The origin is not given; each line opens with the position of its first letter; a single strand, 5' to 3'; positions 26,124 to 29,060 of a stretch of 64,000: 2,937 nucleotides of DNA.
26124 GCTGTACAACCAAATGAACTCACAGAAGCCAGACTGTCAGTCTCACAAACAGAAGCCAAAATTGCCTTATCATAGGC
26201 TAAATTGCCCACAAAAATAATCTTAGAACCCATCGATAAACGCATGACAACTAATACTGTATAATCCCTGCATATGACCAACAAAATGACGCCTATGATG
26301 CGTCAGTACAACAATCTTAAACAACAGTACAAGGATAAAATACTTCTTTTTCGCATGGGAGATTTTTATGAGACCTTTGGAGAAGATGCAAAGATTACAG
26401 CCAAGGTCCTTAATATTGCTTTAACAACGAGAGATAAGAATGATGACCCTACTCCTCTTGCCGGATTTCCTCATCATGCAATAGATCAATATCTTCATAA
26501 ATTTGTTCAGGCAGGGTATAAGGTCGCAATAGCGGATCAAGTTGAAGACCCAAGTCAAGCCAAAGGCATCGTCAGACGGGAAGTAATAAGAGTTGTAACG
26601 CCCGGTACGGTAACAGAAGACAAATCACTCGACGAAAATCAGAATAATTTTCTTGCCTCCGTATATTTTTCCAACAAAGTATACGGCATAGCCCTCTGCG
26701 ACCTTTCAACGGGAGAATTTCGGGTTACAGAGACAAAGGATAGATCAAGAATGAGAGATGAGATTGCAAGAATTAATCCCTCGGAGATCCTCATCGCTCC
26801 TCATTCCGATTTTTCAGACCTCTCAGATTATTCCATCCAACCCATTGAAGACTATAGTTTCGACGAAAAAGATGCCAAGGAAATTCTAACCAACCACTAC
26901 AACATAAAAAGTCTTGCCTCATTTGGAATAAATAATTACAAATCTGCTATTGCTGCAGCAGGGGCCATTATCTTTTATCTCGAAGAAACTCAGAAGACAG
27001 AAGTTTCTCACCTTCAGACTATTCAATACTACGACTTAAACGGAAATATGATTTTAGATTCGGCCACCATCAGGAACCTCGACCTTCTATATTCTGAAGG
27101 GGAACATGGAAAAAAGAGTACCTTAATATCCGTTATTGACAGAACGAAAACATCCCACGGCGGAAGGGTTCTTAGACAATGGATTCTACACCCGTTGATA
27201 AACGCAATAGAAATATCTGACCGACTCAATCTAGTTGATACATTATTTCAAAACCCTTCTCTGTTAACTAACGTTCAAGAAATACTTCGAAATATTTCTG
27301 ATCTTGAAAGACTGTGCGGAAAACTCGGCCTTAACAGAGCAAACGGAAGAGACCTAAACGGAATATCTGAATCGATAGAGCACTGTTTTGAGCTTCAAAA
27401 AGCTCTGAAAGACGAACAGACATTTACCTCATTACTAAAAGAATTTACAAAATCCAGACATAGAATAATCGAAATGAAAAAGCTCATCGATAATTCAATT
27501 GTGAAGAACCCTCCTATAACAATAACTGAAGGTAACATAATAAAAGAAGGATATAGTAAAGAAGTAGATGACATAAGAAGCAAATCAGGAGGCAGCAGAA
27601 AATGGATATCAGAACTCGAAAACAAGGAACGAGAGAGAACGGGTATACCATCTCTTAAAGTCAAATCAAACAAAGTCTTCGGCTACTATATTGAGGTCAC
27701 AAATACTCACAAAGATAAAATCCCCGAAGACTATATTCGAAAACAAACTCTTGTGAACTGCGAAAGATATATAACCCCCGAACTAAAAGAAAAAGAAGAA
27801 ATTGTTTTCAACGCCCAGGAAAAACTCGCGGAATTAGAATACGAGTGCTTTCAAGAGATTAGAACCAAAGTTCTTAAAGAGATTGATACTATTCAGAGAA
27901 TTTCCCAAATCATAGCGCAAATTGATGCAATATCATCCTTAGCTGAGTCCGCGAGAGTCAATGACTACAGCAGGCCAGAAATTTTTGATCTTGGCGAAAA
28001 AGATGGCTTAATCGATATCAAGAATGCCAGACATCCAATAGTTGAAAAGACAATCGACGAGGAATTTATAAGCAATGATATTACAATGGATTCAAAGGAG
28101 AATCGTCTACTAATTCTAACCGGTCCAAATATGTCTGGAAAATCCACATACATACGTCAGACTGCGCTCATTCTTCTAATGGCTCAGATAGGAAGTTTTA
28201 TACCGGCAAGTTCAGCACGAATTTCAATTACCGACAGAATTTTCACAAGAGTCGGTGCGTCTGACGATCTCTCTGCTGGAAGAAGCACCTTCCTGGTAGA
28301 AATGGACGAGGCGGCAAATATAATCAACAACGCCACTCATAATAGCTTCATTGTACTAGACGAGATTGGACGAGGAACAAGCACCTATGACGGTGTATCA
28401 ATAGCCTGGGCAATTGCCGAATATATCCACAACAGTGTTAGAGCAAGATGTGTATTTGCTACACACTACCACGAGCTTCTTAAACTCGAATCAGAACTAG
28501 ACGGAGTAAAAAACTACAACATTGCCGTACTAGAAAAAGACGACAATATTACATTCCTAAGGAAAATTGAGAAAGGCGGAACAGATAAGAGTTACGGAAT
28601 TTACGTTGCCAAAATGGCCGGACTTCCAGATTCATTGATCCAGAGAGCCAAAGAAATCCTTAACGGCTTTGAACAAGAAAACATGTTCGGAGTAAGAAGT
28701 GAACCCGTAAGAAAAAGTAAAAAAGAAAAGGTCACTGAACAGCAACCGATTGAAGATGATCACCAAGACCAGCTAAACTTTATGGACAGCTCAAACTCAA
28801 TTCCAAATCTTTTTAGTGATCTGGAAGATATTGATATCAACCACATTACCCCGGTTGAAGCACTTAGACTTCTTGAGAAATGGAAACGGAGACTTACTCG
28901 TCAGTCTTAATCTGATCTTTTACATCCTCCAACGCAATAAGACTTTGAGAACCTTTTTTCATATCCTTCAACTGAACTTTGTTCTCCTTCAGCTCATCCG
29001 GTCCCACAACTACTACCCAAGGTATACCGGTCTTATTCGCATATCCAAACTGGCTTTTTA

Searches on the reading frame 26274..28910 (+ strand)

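Call 5: search_protein_families(library=pfam, proteins=[window:26274-28910:+])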
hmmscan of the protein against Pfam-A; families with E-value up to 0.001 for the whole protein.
window:26274-28910:+ (878 aa): 5 families
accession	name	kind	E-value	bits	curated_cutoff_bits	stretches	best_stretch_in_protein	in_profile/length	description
PF00488.27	MutS_V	-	6.7e-85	284.3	30.2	1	613-799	1-187/188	MutS domain V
PF05192.23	MutS_III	-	5.2e-48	164.4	34.1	1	264-557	1-194/194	MutS domain III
PF01624.25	MutS_I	-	3.4e-44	150.1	20.6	1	6-116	1-112/113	MutS domain I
PF05190.23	MutS_IV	-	2.1e-29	102.1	22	1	426-516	1-91/92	MutS family domain IV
PF05188.22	MutS_II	-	7.9e-29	101.2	25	1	125-248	1-133/133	MutS domain II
